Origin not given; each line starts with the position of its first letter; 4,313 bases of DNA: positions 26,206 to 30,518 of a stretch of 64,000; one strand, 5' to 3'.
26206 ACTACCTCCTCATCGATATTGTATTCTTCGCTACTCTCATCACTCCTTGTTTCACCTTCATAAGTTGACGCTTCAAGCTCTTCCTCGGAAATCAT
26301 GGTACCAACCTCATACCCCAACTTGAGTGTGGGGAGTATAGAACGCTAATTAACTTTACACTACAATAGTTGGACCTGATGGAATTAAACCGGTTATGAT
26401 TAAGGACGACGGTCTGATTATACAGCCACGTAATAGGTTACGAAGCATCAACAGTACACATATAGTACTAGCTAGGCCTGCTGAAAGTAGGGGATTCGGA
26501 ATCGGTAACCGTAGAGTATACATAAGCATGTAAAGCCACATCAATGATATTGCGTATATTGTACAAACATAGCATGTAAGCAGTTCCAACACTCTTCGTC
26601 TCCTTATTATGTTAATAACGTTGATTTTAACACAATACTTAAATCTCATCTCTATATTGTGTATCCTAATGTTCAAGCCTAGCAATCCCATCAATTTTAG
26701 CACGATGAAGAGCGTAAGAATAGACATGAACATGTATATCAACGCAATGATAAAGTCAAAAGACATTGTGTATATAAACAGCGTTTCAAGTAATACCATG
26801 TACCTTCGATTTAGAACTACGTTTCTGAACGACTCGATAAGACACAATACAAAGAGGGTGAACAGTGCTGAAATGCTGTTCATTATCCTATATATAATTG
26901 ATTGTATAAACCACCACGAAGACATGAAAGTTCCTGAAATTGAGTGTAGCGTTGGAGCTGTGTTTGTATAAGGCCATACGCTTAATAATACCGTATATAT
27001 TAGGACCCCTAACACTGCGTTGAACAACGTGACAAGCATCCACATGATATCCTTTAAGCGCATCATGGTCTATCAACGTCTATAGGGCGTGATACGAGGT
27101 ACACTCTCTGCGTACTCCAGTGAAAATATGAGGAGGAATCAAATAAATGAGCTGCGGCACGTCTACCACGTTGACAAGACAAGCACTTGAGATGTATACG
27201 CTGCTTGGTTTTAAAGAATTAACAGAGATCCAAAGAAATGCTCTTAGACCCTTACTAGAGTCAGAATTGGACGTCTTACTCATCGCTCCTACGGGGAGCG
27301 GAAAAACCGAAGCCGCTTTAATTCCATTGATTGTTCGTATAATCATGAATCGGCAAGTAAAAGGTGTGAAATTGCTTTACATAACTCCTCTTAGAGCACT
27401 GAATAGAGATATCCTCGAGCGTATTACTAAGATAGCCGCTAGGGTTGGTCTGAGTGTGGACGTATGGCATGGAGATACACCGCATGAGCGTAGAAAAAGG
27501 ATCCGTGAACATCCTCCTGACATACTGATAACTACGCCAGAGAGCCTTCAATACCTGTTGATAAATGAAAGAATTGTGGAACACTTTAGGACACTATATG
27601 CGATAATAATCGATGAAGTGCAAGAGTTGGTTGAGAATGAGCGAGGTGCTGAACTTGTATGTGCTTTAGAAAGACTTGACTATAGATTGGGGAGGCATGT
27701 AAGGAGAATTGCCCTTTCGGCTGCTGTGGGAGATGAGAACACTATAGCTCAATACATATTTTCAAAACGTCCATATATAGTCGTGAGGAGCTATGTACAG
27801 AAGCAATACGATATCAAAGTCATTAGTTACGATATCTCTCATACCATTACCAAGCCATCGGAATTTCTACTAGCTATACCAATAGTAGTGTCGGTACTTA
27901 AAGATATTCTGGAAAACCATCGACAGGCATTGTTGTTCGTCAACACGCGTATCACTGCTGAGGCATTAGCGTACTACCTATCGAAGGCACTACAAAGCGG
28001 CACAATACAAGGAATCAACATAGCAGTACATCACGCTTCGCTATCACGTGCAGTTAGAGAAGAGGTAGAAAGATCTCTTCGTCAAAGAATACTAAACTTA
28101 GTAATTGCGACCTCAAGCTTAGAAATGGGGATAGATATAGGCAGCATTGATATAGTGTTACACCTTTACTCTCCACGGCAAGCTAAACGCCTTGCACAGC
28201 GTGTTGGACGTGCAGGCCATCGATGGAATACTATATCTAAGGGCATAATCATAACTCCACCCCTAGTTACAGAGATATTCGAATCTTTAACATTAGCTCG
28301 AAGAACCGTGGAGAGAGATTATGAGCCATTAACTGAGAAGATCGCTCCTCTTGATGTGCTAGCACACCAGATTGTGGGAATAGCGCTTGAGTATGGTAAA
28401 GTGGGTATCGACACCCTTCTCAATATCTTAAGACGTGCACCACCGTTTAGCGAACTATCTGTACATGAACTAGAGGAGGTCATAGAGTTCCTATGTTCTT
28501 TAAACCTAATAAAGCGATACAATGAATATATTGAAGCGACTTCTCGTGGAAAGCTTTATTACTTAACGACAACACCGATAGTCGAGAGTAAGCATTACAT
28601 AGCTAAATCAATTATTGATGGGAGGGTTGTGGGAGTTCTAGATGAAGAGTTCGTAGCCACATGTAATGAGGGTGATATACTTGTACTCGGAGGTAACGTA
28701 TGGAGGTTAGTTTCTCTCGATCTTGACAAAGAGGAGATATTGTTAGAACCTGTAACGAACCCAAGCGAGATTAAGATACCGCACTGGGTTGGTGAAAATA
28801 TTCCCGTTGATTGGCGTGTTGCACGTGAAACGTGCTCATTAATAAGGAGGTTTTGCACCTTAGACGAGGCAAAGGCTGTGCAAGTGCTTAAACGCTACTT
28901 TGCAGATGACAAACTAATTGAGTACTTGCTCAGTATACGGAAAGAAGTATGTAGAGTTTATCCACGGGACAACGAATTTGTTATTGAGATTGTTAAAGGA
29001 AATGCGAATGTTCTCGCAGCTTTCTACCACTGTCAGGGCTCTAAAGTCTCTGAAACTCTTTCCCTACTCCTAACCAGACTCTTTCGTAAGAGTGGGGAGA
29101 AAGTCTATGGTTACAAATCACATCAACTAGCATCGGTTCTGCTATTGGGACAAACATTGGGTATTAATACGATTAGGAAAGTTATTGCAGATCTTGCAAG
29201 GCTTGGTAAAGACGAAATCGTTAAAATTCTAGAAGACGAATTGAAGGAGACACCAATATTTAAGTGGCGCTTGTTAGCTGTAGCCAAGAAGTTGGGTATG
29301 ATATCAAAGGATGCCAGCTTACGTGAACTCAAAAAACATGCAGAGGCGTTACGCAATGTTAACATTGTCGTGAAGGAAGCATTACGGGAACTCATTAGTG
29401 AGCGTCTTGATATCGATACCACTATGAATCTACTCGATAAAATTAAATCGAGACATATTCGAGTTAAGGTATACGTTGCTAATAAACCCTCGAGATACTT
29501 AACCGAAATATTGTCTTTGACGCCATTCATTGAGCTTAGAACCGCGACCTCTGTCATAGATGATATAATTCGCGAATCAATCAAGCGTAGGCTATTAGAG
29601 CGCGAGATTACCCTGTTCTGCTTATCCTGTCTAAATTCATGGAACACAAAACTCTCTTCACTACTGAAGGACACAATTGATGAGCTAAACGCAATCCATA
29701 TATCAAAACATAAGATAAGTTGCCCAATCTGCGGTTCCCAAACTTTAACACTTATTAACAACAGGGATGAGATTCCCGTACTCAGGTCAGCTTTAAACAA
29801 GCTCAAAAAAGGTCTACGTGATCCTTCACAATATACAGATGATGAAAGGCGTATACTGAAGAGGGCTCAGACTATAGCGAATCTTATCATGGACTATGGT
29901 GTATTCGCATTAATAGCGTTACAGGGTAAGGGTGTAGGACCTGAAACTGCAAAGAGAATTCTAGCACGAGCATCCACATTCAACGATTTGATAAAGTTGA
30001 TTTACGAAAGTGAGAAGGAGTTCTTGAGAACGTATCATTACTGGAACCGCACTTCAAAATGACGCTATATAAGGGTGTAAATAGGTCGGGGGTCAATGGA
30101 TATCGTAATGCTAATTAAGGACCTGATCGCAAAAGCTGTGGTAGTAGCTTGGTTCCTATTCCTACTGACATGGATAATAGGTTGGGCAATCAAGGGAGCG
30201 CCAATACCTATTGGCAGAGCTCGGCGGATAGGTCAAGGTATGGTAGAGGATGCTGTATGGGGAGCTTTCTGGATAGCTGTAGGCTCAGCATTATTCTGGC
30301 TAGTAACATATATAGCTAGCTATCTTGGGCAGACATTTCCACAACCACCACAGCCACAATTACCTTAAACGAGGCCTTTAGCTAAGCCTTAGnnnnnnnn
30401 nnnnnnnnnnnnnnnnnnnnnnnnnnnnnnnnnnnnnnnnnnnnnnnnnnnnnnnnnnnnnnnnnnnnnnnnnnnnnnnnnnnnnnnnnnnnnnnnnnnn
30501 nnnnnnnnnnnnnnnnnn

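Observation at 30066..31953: Compact 2TM / polytopic / 2TM membrane operon resembling the crenarchaeal Ced/Ted (VirB2-VirB6-like) DNA-transfer module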

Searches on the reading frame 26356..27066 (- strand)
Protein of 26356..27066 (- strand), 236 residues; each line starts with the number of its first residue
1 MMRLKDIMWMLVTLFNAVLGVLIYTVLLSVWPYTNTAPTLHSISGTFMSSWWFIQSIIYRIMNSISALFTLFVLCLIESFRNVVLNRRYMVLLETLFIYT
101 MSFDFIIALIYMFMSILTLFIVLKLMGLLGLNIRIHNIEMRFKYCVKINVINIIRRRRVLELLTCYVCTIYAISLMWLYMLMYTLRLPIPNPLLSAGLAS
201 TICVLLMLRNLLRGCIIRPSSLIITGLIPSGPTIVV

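Call 3: search_protein_families(library=pfam, proteins=[window:26356-27066:-], max_evalue=1)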
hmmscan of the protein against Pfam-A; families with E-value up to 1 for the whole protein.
window:26356-27066:- (236 aa): 1 family
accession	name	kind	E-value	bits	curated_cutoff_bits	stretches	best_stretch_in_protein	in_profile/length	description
PF11087.14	PRD1_DD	-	0.018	15.2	46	1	10-48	7-43/54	PRD1 phage membrane DNA delivery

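Call 4: search_protein_families(library=ncbifam, proteins=[window:26356-27066:-], max_evalue=1)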
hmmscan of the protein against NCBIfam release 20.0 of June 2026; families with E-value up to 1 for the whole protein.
window:26356-27066:- (236 aa): 0 families

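Call 58: search_protein_families(library=ncbifam, proteins=[window:26356-27066:-], max_evalue=0.01)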
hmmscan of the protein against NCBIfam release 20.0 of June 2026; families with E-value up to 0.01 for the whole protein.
window:26356-27066:- (236 aa): 0 families

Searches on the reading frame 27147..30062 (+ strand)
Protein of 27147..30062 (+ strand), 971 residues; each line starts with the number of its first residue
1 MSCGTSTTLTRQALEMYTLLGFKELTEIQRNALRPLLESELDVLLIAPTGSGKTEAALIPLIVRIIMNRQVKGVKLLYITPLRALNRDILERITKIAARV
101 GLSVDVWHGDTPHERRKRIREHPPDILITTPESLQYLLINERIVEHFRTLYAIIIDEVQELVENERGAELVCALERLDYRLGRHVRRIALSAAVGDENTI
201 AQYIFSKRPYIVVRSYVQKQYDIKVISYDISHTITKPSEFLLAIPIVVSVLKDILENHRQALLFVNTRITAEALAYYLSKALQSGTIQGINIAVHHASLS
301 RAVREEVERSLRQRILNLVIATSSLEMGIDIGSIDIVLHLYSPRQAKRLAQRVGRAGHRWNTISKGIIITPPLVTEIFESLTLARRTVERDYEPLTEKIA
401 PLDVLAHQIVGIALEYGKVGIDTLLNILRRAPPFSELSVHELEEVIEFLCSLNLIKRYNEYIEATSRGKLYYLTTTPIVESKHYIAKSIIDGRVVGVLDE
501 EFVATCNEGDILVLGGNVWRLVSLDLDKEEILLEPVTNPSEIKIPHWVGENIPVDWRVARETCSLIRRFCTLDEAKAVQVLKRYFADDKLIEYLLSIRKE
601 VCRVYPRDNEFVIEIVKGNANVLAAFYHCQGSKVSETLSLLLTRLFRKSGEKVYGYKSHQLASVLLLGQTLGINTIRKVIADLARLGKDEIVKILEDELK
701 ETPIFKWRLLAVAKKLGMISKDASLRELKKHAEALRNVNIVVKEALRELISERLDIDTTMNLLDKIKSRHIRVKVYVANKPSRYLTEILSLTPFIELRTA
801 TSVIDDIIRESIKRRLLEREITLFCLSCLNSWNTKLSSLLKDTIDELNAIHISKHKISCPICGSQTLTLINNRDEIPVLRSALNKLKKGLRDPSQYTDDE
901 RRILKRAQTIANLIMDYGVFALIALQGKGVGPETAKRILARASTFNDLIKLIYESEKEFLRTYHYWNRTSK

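Call 3: search_protein_families(library=pfam, proteins=[window:27147-30062:+], max_evalue=1)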
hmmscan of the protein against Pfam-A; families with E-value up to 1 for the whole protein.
window:27147-30062:+ (971 aa): 15 families
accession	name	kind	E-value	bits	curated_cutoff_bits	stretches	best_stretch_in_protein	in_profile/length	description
PF00270.35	DEAD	-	2.7e-34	118.8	26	1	26-195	1-161/167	DEAD/DEAH box helicase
PF08494.16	DEAD_assoc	-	1.2e-23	84.4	23.5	1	606-782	2-188/191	DEAD/H associated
PF00271.37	Helicase_C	-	9.4e-18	64.9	23.5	1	249-357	4-107/110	Helicase conserved C-terminal domain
PF19306.5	WH_Lhr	-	1.1e-14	54.6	27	1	389-525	5-152/168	Large helicase-related protein, winged helix domain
PF04851.21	ResIII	-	5.2e-07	30.1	22.5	1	24-163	3-139/164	Type III restriction enzyme, res subunit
PF22590.2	Cas3-like_C_2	-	6.3e-06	26.9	27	1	259-356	3-101/106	CRISPR-associated nuclease/helicase Cas3, C-terminal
PF00580.27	UvrD-helicase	-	0.005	17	23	1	26-98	2-70/271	UvrD/REP helicase N-terminal domain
PF01637.24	ATPase_2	-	0.0069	16.7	33.2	1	47-176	27-137/225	ATPase domain predominantly from Archaea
PF22527.2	DEXQc_Suv3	-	0.011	15.8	27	1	46-173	19-117/154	DEXQ-box helicase domain of Suv3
PF13245.12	AAA_19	-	0.048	14.3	25.1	1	29-174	1-114/134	AAA domain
PF07517.20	SecA_DEAD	-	0.11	12.1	24.6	1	49-163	99-211/290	SecA DEAD-like domain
PF14520.12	HHH_5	-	0.12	13.3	27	0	928-951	8-32/57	Helix-hairpin-helix domain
PF13086.12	AAA_11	-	0.13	12.5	27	1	25-95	2-74/257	AAA domain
PF01166.23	TSC22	-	0.23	12.1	30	1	301-326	10-34/57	TSC-22/dip/bun family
PF00633.29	HHH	-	0.29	11.5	24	0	928-940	17-29/30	Helix-hairpin-helix motif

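Call 4: search_protein_families(library=ncbifam, proteins=[window:27147-30062:+], max_evalue=1)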
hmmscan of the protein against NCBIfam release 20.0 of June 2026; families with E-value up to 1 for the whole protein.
window:27147-30062:+ (971 aa): 45 families (the best 25 are shown)
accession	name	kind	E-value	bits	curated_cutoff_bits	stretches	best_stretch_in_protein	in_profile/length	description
NF010338.0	PRK13767.1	equivalog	3.5e-111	372.9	849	1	20-784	29-834/877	ATP-dependent helicase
TIGR04121.1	DEXH_lig_assoc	equivalog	3.6e-110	369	850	1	28-775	17-766/804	ligase-associated DNA damage response DEXH box helicase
NF007284.0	PRK09751.1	equivalog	1.9e-59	201.1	1496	3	16-279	21-313/1538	ATP-dependent helicase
NF002654.0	PRK02362.1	equivalog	6.4e-28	97.5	887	2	9-283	8-268/739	ATP-dependent DNA helicase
TIGR03817.1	DECH_helic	hypoth_equivalog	3e-26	91.9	874.1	1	42-359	53-373/742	helicase/secretion neighborhood putative DEAH-box helicase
NF001308.0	PRK00254.1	equivalog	1e-21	76.9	1216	2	21-284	20-264/720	ATP-dependent DNA helicase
NF053631.1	RNA_helic_CshA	equivalog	4.4e-21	75.2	646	1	9-359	6-331/434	degradosome RNA helicase CshA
NF008394.0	PRK11192.1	equivalog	6.8e-21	74.6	507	1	9-358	10-340/441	ATP-dependent RNA helicase SrmB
NF040935.1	helicase_Hel308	equivalog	3e-20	71.9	1200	2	15-281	17-270/704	ATP-dependent DNA helicase Hel308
NF008744.0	PRK11776.1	equivalog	1.1e-19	70.3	524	1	8-358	10-335/460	ATP-dependent RNA helicase DbpA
NF002251.0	PRK01172.1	equivalog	1.7e-17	62.9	891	1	14-357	13-361/674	ATP-dependent DNA helicase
NF053636.1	DDHlcsCsdAPsy1082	equivalog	1.1e-15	57.2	890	1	9-358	10-336/512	DEAD/DEAH box helicase CsdA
TIGR01587.1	cas3_core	equivalog_domain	5e-15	55.5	102.45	1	43-359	2-318/358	CRISPR-associated helicase Cas3'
NF053711.1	RNA_heli_RhlE1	exception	1.4e-14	53.7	750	1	14-364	13-343/434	RNA helicase RhlE1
NF041063.1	DpdF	equivalog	1.5e-14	53.6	550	2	28-157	144-278/813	protein DpdF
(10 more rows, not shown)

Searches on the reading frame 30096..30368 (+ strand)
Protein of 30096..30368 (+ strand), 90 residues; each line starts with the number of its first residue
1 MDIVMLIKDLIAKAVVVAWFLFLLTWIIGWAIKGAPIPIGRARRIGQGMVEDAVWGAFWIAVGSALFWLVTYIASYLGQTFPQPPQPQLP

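Call 3: search_protein_families(library=pfam, proteins=[window:30096-30368:+], max_evalue=1)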
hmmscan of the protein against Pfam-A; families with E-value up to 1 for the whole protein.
window:30096-30368:+ (90 aa): 1 family
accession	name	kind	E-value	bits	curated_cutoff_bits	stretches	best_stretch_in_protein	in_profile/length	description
PF11511.13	RhodobacterPufX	-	0.02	14.9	25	1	54-83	25-54/67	Intrinsic membrane protein PufX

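Call 4: search_protein_families(library=ncbifam, proteins=[window:30096-30368:+], max_evalue=1)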
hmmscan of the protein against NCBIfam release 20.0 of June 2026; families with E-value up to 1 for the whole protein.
window:30096-30368:+ (90 aa): 3 families
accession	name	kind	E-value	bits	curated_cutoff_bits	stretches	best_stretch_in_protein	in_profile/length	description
NF041797.1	Ced_CedA1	equivalog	3.6e-29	100.6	100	1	3-76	1-74/75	DNA import protein CedA1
NF041796.2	Ced_CedA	equivalog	6.1e-07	29.3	330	1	14-82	7-75/259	DNA import protein CedA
NF053657.1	CedE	equivalog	4e-06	26.8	400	1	17-80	9-72/260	DNA-translocating protein CedE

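Call 12: search_solved_structures(query=window:30096-30368:+, max_evalue=1, show_alignments=2)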
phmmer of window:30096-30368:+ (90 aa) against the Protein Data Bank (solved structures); distinct sequences matched with E-value up to 1: 1.
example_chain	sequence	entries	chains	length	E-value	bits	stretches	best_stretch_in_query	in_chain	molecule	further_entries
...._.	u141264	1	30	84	1e-21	80.2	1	2-78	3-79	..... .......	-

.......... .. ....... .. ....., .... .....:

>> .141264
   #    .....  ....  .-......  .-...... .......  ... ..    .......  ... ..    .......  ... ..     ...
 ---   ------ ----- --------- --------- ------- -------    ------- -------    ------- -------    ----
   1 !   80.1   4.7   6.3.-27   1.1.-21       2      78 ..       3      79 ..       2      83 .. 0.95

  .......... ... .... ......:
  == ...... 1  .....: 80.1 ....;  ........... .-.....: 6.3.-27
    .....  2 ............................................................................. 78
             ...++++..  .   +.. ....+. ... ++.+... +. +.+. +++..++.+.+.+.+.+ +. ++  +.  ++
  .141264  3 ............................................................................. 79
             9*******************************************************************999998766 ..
